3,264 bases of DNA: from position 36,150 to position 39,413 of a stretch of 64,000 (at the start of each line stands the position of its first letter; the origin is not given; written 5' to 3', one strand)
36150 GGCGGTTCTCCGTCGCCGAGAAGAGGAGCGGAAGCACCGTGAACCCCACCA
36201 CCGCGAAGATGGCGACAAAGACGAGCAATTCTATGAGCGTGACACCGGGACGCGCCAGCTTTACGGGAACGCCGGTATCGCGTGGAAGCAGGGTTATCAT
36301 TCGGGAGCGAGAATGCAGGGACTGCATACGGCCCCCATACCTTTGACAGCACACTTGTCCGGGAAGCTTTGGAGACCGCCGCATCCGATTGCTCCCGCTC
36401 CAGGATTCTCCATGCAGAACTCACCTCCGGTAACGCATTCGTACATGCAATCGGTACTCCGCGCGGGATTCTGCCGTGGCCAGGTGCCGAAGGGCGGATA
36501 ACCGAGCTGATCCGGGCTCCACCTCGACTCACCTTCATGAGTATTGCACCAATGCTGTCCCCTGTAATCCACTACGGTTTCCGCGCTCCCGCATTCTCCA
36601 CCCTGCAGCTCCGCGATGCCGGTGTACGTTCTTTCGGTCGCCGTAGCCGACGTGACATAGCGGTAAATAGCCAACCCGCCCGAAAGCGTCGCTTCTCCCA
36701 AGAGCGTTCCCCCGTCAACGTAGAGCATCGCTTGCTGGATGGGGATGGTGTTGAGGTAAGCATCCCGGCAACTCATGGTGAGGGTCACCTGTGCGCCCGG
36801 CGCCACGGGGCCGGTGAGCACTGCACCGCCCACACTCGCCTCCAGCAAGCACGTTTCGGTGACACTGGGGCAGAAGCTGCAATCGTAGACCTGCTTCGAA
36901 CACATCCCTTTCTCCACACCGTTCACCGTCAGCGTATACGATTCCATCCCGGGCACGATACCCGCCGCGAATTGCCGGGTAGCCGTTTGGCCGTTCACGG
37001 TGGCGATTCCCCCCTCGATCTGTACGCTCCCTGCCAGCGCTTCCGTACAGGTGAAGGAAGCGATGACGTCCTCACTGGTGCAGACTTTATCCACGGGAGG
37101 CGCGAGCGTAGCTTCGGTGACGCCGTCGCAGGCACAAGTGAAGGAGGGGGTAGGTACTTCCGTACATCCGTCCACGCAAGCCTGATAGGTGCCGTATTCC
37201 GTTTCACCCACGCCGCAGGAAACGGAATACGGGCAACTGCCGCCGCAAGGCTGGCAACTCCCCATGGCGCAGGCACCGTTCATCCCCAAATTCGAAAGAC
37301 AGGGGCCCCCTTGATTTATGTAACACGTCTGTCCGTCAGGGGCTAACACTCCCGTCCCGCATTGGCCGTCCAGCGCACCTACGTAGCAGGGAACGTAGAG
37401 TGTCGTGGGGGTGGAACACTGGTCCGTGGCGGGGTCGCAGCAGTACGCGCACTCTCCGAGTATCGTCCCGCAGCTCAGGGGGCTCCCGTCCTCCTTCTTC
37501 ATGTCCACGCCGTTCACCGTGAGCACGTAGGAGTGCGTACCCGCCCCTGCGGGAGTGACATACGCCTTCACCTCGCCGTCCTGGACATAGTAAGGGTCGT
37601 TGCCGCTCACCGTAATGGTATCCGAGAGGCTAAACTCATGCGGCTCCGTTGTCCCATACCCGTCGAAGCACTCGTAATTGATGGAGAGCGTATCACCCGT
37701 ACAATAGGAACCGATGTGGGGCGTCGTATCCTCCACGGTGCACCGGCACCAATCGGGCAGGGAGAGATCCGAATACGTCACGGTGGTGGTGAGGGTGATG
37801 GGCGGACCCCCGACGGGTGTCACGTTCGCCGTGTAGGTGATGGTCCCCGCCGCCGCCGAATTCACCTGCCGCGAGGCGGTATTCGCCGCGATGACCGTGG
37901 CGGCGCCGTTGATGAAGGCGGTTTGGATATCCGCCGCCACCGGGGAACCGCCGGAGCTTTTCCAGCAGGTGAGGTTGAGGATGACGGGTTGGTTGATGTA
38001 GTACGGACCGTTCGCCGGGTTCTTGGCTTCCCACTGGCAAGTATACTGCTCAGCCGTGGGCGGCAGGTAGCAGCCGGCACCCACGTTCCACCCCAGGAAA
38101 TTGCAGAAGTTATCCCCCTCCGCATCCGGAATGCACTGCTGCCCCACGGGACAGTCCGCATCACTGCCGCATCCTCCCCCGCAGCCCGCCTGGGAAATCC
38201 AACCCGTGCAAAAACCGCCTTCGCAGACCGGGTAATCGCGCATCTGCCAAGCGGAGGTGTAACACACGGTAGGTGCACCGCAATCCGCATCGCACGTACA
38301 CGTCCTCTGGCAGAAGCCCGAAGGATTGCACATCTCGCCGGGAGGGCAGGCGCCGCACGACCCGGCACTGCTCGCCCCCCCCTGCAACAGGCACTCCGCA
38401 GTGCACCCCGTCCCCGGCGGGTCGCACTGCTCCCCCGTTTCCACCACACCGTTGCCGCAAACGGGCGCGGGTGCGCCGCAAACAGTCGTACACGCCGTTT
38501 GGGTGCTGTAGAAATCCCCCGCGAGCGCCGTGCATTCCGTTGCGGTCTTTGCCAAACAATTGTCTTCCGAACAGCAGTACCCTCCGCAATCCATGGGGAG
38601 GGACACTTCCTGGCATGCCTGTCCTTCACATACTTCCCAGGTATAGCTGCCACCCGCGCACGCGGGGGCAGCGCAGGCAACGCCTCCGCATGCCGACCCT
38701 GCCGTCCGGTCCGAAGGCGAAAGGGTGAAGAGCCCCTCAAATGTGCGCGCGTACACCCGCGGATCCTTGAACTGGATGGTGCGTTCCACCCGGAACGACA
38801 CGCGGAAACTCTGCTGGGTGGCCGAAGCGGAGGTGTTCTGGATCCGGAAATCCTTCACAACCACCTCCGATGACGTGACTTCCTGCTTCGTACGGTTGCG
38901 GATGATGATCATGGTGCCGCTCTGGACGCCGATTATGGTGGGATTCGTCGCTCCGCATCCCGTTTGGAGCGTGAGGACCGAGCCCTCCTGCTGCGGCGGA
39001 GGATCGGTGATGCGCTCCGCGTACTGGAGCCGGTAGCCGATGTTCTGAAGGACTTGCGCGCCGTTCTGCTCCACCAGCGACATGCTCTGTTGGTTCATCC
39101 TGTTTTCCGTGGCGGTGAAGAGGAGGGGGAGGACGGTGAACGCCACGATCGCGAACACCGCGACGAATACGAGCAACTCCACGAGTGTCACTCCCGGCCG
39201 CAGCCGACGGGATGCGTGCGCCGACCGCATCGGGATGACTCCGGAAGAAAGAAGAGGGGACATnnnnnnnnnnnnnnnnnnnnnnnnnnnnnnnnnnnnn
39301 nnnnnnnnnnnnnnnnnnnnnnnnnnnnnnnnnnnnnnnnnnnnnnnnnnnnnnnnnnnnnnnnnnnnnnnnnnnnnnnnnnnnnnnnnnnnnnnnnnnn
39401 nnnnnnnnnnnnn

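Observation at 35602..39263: Tandem paralogous pseudopilins: a 232-aa form and a 988-aa form with a ~750-aa Cys-rich modular extension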

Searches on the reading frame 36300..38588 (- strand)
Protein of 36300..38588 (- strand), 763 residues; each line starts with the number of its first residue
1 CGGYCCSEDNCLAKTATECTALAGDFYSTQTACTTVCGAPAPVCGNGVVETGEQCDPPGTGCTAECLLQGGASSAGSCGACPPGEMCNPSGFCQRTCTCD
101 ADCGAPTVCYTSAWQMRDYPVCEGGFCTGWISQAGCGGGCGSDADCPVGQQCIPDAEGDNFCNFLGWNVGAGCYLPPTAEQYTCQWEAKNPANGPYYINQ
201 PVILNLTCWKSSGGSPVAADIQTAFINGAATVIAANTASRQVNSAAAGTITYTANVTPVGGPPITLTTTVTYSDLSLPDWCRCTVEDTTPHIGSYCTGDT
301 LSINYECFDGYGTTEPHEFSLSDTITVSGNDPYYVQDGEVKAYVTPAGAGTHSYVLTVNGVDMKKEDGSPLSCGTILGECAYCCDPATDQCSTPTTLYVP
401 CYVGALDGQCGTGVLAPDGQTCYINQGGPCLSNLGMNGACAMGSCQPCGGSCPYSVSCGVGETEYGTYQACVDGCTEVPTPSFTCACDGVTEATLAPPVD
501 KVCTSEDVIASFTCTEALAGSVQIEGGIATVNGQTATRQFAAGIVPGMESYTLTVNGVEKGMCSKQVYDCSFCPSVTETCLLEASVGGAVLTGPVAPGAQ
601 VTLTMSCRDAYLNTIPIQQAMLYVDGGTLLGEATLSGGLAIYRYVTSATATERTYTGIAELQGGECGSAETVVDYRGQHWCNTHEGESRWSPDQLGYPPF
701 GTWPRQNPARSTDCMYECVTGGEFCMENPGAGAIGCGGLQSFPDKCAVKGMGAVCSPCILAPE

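Call 22: search_protein_families(library=pfam, proteins=[window:36300-38588:-], max_evalue=10)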
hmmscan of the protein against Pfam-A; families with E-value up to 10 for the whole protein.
window:36300-38588:- (763 aa): 1 family
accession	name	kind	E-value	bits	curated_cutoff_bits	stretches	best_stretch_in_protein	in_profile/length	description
PF12414.13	Fox-1_C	-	0.068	14.1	25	1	613-651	39-74/94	Calcitonin gene-related peptide regulator C terminal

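Call 23: search_solved_structures(query=window:36300-38588:-, max_evalue=10)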
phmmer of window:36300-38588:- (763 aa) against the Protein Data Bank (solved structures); distinct sequences matched with E-value up to 10: 3.
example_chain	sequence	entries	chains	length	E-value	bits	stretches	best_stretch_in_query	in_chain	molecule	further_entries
4o8n_A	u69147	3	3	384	0.13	13.9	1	659-712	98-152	Alpha-L-arabinofuranosidase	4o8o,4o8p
30yu_C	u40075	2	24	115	0.93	11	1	12-50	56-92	adaptor protein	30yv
4lba_A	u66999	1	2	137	2.1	9.8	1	297-359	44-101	conjugative transposon lipoprotein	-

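Call 78: find_related_loci(query=A2, collection=metagenome_contigs, flank=4000)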
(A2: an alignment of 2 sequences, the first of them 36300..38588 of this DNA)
Query A2 (763 aa) in metagenome_contigs; peptide patterns used: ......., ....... (x = any residue, [..] = any of these).
142 stretches matched a pattern; 1 encode a relative of the query (tblastn E <= 1e-3); 1 distinct loci.
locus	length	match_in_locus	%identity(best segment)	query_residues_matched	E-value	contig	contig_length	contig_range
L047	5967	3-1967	68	61-758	3e-128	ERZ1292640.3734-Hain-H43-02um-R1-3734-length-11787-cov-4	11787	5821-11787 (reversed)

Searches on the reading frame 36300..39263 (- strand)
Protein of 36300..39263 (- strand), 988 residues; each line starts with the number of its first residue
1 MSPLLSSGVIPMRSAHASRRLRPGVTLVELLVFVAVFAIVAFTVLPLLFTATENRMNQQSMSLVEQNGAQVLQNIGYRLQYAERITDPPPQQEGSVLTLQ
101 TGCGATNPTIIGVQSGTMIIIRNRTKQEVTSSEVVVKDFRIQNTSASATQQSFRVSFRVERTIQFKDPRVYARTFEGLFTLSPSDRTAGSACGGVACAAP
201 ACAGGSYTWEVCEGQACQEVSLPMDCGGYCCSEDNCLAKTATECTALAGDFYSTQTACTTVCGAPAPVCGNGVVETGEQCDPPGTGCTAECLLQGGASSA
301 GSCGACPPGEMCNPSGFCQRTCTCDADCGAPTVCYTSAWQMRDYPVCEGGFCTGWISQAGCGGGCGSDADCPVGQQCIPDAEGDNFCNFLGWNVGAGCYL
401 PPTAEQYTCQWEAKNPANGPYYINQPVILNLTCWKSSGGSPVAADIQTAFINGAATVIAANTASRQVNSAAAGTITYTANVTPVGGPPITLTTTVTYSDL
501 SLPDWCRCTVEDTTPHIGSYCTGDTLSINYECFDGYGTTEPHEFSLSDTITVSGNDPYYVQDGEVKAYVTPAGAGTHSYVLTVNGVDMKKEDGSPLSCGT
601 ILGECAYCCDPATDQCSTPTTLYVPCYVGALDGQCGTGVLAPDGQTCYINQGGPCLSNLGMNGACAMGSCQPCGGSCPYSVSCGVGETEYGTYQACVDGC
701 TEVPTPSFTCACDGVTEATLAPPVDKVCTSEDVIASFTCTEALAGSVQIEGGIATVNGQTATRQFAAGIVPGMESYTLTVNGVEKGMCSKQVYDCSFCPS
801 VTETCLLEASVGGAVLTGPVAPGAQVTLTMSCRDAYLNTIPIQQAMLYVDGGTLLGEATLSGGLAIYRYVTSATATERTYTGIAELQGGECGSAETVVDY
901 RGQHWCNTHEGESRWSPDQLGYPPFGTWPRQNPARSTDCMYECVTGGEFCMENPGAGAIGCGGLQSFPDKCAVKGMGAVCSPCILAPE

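Call 6: search_protein_families(library=pfam, proteins=[window:36300-39263:-], max_evalue=0.01)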
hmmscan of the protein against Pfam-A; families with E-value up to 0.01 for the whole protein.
window:36300-39263:- (988 aa): 1 family
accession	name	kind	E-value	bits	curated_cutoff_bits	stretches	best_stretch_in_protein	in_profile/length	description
PF07963.17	N_methyl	-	0.0014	18.5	21.2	1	22-43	4-25/27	Prokaryotic N-terminal methylation motif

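Call 8: search_protein_families(library=ncbifam, proteins=[window:36300-39263:-], max_evalue=1)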
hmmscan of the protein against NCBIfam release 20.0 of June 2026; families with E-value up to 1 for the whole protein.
window:36300-39263:- (988 aa): 3 families
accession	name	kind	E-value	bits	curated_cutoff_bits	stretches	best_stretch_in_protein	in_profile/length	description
TIGR01707.1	gspI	equivalog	0.0066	16.9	44.35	1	24-62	1-41/101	type II secretion system minor pseudopilin GspI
NF041013.1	T4P_ComGE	equivalog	0.031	14.4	49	1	24-60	5-41/83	competence type IV pilus minor pilin ComGE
NF038303.1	EPS_HpsB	equivalog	0.71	9.8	150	0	128-168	122-161/211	hormogonium polysaccharide secretion pseudopilin HpsB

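Call 9: find_homologous_proteins(query=window:36300-39263:-, max_evalue=0.001)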
Query window:36300-39263:- (988 aa): 3 proteins with E <= 0.001 among 8000 candidates.
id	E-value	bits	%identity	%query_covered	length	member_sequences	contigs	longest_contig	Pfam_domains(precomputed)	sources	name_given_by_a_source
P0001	0.0e+0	2272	100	99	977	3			-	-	-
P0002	1.3e-281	955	59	40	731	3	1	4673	-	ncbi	ncbi:MAG: hypothetical protein AAB728_02840, partial [Patescibacteria group bacterium]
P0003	1.3e-57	214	49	23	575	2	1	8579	PF13948.12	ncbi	-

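Call 11: find_encoding_contigs(protein=P0002, flank=10000)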
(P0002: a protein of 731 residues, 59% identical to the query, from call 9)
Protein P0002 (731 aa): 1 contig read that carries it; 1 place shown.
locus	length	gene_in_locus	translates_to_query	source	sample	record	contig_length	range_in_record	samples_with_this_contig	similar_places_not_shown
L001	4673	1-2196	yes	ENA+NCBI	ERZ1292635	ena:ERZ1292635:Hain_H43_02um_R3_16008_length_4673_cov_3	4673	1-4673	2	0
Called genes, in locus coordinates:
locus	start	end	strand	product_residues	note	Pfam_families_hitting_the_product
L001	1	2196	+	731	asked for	?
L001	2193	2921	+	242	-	-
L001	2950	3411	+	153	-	-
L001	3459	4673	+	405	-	?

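Call 12: find_encoding_contigs(protein=P0003, flank=10000)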
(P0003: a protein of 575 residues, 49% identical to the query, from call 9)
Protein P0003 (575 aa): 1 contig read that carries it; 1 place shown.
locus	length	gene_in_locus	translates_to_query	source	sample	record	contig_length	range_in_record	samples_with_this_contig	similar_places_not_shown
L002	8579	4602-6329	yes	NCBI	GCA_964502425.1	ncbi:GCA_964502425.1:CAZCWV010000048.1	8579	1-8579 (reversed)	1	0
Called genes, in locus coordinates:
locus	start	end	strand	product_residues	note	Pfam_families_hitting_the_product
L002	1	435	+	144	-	?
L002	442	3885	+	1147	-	PF13948:DUF4215 (weak)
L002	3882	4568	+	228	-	-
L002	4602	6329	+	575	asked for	PF13948:DUF4215 (weak)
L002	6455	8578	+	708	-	?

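Call 22: search_protein_families(library=pfam, proteins=[P0002, P0003, L002:442-3885:+], max_evalue=10)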
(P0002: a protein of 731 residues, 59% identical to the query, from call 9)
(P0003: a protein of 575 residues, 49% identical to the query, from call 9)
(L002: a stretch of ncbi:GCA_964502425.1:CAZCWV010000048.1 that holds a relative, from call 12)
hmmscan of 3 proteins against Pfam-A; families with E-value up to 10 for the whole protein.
P0002 (731 aa): 1 family
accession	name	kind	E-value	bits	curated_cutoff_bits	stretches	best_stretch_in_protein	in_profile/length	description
PF13948.11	DUF4215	-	0.00015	22.4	27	1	48-78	18-47/47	Domain of unknown function (DUF4215)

P0003 (575 aa): 2 families
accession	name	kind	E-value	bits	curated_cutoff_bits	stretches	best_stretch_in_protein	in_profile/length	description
PF13948.11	DUF4215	-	1.2e-08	35.6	27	2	288-325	9-46/47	Domain of unknown function (DUF4215)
PF17708.6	Gasdermin_C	-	0.18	12.3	36.3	1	18-67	85-131/172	Gasdermin PUB domain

L002:442-3885:+ (1147 aa): 1 family
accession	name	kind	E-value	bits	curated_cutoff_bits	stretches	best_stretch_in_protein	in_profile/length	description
PF13948.11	DUF4215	-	6e-31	106.9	27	11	972-1006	15-47/47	Domain of unknown function (DUF4215)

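Call 44: predict_structure(alignment_id=A3)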
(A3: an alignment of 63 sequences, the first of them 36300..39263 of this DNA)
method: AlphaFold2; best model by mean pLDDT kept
length: 988 residues; sequences in the alignment: 63
mean_pLDDT: 52.7   pTM: 0.43
mean pLDDT of the five models: 52.7, 50.9, 50.1, 50.0, 47.2
residues with pLDDT >= 90: 165; 70-90: 110; 50-70: 117; < 50: 596
segments of 3 or more residues with pLDDT < 50: 231-281, 284-303, 320-363, 392-472, 500-502, 504-580, 595-612, 614-733, 791-804, 834-877, 886-988
pLDDT, mean of each block of 10 residues (from residue 1): 51 54 81 97 95 94 97 96 93 95 75 97 95 96 92 98 91 98 71 86 94 91 82 42 40 35 32 33 36 34 56 61 35 30 33 34 66 79 72 37 36 36 33 39 30 34 35 56 52 52 43 31 29 39 38 35 33 39 54 43 29 37 30 34 36 35 32 32 28 28 28 38 31 59 77 80 62 71 73 37 63 79 76 49 36 36 27 44 50 28 27 31 35 29 30 32 32 31 35
secondary structure, 60 per line:
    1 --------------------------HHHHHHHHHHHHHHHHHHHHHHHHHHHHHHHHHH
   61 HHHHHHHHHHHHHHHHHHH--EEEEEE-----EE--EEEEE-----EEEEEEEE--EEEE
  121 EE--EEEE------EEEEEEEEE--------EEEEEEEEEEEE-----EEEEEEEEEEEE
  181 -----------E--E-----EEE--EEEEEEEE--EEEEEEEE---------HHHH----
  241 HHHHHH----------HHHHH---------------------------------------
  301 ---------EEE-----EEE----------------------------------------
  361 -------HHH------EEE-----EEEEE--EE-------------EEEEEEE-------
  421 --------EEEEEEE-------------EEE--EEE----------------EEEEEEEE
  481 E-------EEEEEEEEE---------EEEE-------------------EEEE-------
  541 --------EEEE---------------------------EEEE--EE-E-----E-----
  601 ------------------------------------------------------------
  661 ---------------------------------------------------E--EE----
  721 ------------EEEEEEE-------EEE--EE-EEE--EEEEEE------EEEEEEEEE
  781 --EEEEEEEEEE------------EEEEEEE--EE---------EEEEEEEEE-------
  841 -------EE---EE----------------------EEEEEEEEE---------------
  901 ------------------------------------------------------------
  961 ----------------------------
elements in order (helices of 4 or more, strands of 3 or more residues): H27-79 E82-87 E97-101 E107-114 E117-122 E125-128 E135-143 E152-163 E169-180 E201-203 E206-213 E216-223 H233-236 H241-246 H257-261 E310-312 E318-320 E377-379 E385-389 E407-413 E429-435 E449-451 E454-456 E473-481 E489-497 E507-510 E530-533 E549-552 E580-583 E733-739 E747-749 E755-757 E760-765 E772-780 E783-792 E805-811 E825-833 E877-885

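Call 46: fold_search(model_id=the predicted structure, library=pdb)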
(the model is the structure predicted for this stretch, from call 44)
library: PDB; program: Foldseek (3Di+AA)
matches with E <= 10: 671; with E <= 0.001: 0
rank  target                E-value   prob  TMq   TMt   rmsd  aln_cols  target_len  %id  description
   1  7ouv_A                4.6e-02  0.93  0.07  0.24   8.6       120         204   19  Crystal structure of human filamin C domains 14-15 cardiovascular disease causing mutation S1624L (released 2022-06-22)
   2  7p0e_A                5.1e-02  0.77  0.06  0.20   9.2       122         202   20  Crystal structure of human filamin C domains 14-15 cardiovascular disease causing mutation G1676R (released 2022-07-13)
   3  7ouu_A                5.7e-02  0.85  0.06  0.21   9.2       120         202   20  Crystal structure of human filamin C domains 14-15 (released 2022-06-22)
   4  7ouu_B                8.2e-02  0.69  0.06  0.20   9.3       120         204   19  Crystal structure of human filamin C domains 14-15 (released 2022-06-22)
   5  7ouv_B                1.7e-01  0.60  0.06  0.22   8.9       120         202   19  Crystal structure of human filamin C domains 14-15 cardiovascular disease causing mutation S1624L (released 2022-06-22)
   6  2qux_Q                2.3e-01  0.13  0.05  0.23  10.0        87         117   13  PP7 coat protein dimer in complex with RNA hairpin (released 2007-12-18)
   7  6yff_AA               2.7e-01  0.10  0.05  0.20  11.0       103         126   13  Virus-like particle of Beihai levi-like virus 21 (released 2020-09-02)
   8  8y3n_A                2.8e-01  0.16  0.05  0.26   9.7        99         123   11  The self-assembled nanotube of CPC46A/Q70C (released 2024-11-06)
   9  4k15_B                2.8e-01  0.06  0.04  0.18  17.6       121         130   12  2.75 Angstrom Crystal Structure of Hypothetical Protein lmo2686 from Listeria monocytogenes EGD-e (released 2013-04-17)
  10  8y3n_C                3.3e-01  0.20  0.05  0.25   8.0        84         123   11  The self-assembled nanotube of CPC46A/Q70C (released 2024-11-06)
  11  2qux_K                3.5e-01  0.11  0.05  0.23  11.3       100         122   14  PP7 coat protein dimer in complex with RNA hairpin (released 2007-12-18)
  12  4k15_C                3.8e-01  0.06  0.04  0.18  16.2        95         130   10  2.75 Angstrom Crystal Structure of Hypothetical Protein lmo2686 from Listeria monocytogenes EGD-e (released 2013-04-17)
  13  8w5g_B                4.1e-01  0.14  0.05  0.24  10.3        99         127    9  Cryo-EM structure of Qb-Ab7 (released 2025-02-26)
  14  6mot                  4.5e-01  0.69  0.06  0.16  13.6       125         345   14  Bacteroides intestinalis feruloyl esterase, Bacint_01033 (released 2019-10-16)
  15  1fr5_A                4.5e-01  0.10  0.05  0.22   9.0        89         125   10  PHAGE FR CAPSIDS WITH A FOUR RESIDUE DELETION IN THE COAT PROTEIN FG LOOP (released 1999-01-13)
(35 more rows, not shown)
